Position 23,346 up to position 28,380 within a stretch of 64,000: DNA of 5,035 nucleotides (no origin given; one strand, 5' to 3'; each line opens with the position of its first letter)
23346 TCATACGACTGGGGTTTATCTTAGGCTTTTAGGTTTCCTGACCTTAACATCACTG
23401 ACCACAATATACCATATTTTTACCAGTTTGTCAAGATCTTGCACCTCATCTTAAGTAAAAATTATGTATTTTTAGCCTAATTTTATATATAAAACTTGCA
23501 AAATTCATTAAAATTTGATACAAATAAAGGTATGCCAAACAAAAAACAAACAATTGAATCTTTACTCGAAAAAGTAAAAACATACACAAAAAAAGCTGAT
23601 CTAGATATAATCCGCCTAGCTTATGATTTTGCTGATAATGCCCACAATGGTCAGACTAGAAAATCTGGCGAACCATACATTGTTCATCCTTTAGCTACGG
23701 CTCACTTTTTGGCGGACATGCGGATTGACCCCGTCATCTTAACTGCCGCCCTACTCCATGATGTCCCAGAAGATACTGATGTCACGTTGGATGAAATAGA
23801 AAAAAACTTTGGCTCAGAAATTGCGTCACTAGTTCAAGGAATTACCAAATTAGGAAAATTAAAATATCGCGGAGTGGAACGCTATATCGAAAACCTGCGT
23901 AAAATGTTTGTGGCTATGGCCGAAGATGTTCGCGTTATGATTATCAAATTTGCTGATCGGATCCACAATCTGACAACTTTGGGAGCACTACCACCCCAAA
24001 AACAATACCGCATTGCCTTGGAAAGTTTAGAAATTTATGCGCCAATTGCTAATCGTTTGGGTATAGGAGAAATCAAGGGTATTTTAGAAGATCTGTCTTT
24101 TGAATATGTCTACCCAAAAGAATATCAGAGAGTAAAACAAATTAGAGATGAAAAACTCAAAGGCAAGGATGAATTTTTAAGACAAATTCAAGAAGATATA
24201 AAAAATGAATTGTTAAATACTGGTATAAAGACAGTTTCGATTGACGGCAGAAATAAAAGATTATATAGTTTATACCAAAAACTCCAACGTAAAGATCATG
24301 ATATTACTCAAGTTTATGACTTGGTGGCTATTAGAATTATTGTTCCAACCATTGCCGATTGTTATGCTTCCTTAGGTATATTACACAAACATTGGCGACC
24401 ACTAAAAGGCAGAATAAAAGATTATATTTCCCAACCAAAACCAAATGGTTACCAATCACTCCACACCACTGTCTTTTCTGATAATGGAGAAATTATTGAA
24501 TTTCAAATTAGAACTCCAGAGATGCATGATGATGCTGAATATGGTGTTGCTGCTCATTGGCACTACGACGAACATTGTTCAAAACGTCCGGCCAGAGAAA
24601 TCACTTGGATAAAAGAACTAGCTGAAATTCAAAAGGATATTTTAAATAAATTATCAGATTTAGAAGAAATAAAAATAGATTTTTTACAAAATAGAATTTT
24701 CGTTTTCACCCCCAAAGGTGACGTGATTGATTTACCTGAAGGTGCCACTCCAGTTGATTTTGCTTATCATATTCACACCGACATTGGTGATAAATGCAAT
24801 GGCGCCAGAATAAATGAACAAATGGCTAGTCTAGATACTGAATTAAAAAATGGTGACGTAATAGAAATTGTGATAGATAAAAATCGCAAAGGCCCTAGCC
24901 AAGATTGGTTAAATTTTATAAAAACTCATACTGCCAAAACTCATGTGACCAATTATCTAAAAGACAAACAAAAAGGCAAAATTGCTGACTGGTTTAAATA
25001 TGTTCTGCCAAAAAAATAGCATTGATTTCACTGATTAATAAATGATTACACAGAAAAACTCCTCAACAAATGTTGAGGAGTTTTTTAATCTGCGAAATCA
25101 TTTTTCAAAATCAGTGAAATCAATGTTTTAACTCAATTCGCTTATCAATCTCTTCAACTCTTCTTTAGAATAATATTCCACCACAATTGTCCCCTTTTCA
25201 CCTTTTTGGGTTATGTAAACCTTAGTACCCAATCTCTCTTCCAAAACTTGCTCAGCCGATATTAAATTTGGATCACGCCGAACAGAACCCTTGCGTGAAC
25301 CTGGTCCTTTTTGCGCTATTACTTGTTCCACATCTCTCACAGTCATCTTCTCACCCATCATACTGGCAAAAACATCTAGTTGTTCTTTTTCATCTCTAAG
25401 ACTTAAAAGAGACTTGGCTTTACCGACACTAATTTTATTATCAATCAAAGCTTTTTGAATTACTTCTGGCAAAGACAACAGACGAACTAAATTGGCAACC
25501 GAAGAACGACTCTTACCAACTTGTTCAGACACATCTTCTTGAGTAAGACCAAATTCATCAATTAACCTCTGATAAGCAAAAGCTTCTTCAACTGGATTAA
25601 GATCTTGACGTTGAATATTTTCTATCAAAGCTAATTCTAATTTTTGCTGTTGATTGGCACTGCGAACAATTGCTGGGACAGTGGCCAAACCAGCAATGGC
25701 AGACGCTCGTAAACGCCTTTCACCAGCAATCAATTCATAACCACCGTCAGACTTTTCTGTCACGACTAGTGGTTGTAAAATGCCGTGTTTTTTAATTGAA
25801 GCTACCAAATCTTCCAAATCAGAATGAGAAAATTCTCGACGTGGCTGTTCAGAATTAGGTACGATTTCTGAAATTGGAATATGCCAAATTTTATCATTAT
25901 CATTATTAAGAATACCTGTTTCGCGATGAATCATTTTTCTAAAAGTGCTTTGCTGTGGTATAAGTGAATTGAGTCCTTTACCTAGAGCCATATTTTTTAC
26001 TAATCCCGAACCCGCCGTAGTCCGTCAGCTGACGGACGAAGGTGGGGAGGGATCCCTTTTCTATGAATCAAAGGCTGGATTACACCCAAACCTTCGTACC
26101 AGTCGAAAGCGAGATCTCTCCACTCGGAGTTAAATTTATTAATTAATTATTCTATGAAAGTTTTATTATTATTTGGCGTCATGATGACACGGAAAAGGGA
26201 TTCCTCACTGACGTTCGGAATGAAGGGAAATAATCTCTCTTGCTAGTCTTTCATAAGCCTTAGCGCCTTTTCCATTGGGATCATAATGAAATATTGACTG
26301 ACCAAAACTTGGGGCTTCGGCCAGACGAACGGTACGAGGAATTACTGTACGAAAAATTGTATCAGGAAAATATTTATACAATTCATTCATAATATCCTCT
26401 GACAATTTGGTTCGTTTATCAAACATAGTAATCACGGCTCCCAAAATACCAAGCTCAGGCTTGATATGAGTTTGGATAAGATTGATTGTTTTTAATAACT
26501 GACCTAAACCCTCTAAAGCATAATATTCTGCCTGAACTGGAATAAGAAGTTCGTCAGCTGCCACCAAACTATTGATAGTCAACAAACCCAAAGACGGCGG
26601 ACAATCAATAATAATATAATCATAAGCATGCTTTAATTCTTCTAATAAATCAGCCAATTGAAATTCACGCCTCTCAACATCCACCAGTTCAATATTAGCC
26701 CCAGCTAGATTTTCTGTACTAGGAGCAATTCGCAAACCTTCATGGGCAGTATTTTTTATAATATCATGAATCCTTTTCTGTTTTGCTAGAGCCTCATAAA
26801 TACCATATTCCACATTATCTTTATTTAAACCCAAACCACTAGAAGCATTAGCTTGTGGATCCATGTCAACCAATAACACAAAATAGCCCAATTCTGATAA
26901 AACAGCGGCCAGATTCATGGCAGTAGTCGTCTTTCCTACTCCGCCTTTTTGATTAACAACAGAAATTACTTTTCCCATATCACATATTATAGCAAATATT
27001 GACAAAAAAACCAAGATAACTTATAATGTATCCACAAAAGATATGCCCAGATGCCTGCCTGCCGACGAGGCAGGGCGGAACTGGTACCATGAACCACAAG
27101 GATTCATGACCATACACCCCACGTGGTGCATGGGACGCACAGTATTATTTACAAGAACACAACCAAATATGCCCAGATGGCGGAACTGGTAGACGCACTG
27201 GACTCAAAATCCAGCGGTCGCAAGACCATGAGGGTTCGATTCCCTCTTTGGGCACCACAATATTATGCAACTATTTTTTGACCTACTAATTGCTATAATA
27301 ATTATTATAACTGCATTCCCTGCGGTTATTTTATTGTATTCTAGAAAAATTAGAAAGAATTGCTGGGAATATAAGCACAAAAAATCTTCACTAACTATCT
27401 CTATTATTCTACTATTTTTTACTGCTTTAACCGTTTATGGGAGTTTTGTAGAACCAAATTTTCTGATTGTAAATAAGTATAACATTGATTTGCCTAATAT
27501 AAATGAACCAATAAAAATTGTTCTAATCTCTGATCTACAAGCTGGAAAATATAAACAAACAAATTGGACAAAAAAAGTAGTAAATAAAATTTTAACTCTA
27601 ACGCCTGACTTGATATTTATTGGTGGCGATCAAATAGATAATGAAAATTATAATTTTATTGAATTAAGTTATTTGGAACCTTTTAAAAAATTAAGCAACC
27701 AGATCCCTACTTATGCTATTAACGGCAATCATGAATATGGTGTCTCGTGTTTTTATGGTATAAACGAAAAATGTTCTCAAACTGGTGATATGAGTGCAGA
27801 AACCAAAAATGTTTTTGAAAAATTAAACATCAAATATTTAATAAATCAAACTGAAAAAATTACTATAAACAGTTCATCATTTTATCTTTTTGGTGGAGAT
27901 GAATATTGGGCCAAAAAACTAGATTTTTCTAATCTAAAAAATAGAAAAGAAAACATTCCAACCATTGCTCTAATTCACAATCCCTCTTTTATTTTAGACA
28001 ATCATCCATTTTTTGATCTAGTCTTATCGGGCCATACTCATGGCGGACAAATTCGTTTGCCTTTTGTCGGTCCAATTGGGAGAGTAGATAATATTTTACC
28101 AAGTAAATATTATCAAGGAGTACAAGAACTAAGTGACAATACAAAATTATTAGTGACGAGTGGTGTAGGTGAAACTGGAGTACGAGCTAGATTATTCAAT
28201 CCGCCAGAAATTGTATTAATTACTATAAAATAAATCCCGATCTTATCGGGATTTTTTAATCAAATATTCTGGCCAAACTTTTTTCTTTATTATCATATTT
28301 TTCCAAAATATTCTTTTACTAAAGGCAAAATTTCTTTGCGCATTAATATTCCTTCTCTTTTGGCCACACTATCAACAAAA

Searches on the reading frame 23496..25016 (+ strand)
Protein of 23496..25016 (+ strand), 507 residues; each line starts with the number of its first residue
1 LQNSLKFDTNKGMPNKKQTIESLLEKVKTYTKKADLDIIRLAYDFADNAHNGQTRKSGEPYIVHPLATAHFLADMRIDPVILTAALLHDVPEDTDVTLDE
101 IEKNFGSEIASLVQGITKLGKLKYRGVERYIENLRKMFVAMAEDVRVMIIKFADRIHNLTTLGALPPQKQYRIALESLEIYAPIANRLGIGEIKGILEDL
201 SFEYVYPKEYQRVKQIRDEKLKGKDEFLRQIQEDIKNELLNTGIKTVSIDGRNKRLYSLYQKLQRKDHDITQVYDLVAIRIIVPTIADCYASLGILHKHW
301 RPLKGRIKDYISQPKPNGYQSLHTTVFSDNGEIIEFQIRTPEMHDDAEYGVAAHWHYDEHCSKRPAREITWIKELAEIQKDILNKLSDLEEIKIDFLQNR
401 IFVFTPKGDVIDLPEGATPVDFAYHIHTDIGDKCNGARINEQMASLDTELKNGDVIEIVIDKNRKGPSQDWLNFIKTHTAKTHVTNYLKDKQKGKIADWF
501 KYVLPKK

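Call 27: search_protein_families(library=pfam, proteins=[window:23496-25016:+], max_evalue=0.01)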
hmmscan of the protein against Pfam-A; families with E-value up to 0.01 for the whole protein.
window:23496-25016:+ (507 aa): 4 families
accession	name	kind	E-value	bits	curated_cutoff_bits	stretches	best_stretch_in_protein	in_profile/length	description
PF13328.12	HD_4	-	9.1e-47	159.1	27.2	1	42-190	1-155/156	HD domain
PF04607.23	RelA_SpoT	-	2.4e-39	134.5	27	1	251-359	1-110/113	Region found in RelA / SpoT proteins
PF02824.27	TGS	-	1.3e-24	86.4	22.2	1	401-459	1-59/60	TGS domain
PF01966.28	HD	-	3.6e-10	40.6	22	1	62-158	2-115/116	HD domain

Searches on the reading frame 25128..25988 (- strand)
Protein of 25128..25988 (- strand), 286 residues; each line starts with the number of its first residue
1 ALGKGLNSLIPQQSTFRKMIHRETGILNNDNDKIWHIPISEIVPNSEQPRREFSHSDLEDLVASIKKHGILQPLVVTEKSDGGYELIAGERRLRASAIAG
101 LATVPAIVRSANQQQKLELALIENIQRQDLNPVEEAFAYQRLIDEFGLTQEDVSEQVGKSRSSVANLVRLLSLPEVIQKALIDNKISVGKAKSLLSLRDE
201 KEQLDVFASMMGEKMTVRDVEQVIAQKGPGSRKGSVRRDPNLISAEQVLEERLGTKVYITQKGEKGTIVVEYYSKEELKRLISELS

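Call 27: search_protein_families(library=pfam, proteins=[window:25128-25988:-], max_evalue=0.01)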
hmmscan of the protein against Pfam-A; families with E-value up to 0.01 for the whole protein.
window:25128-25988:- (286 aa): 5 families
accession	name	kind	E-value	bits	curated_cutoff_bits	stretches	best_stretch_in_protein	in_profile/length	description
PF17762.8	HTH_ParB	-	1.4e-35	122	22.6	1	128-226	1-99/102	ParB HTH domain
PF02195.25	ParB_N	-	1.3e-32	112.2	26.3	1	33-126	2-95/95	ParB N-terminal domain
PF23552.2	ParB_C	-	1.3e-08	34.6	23.8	1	238-285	1-49/50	ParB dimerisation domain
PF01381.28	HTH_3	-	0.00067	20.1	23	1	143-169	5-31/55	Helix-turn-helix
PF03934.19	T2SSK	-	0.0086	16.9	24.2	0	179-200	12-32/63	Type II secretion system (T2SS), protein K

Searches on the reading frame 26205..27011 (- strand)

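Call 27: search_protein_families(library=pfam, proteins=[window:26205-27011:-], max_evalue=0.01)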
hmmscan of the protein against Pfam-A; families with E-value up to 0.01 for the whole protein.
window:26205-27011:- (268 aa): 9 families
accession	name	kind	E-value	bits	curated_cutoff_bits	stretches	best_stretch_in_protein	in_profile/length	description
PF13614.12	AAA_31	-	3.9e-67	226.1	27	1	14-189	2-177/177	AAA domain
PF01656.29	CbiA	-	8.4e-29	100.5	25.4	1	16-240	1-125/125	CobQ/CobB/MinD/ParA nucleotide binding domain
PF10609.15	ParA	-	1.8e-12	47.7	27.1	1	13-260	3-245/246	NUBPL iron-transfer P-loop NTPase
PF09140.17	MipZ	-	3.2e-12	46.8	20.7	1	15-171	2-141/262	ATPase MipZ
PF06564.18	CBP_BcsQ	-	4.8e-11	43.1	21.3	1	16-258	4-231/234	Cellulose biosynthesis protein BcsQ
PF00142.24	Fer4_NifH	-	4.1e-10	40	25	1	20-262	6-246/271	4Fe-4S iron sulfur cluster binding proteins, NifH/frxC family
PF02374.21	ArsA_ATPase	-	2.7e-08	33.8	24.3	1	19-77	6-64/305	Anion-transporting ATPase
PF00448.28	SRP54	-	0.00057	20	22.7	1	24-138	11-113/196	SRP54-type protein, GTPase domain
PF03029.23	ATP_bind_1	-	0.0014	18.9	27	0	24-55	6-37/240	Conserved hypothetical ATP binding protein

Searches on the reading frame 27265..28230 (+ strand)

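Call 27: search_protein_families(library=pfam, proteins=[window:27265-28230:+], max_evalue=0.01)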
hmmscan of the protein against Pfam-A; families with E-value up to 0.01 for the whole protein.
window:27265-28230:+ (322 aa): 2 families
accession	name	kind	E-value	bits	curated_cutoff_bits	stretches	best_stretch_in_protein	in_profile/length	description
PF00149.33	Metallophos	-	5.9e-16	59.9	21.5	1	83-260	1-190/191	Calcineurin-like phosphoesterase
PF12850.12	Metallophos_2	-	0.0015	19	27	1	84-259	2-117/154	Calcineurin-like phosphoesterase superfamily domain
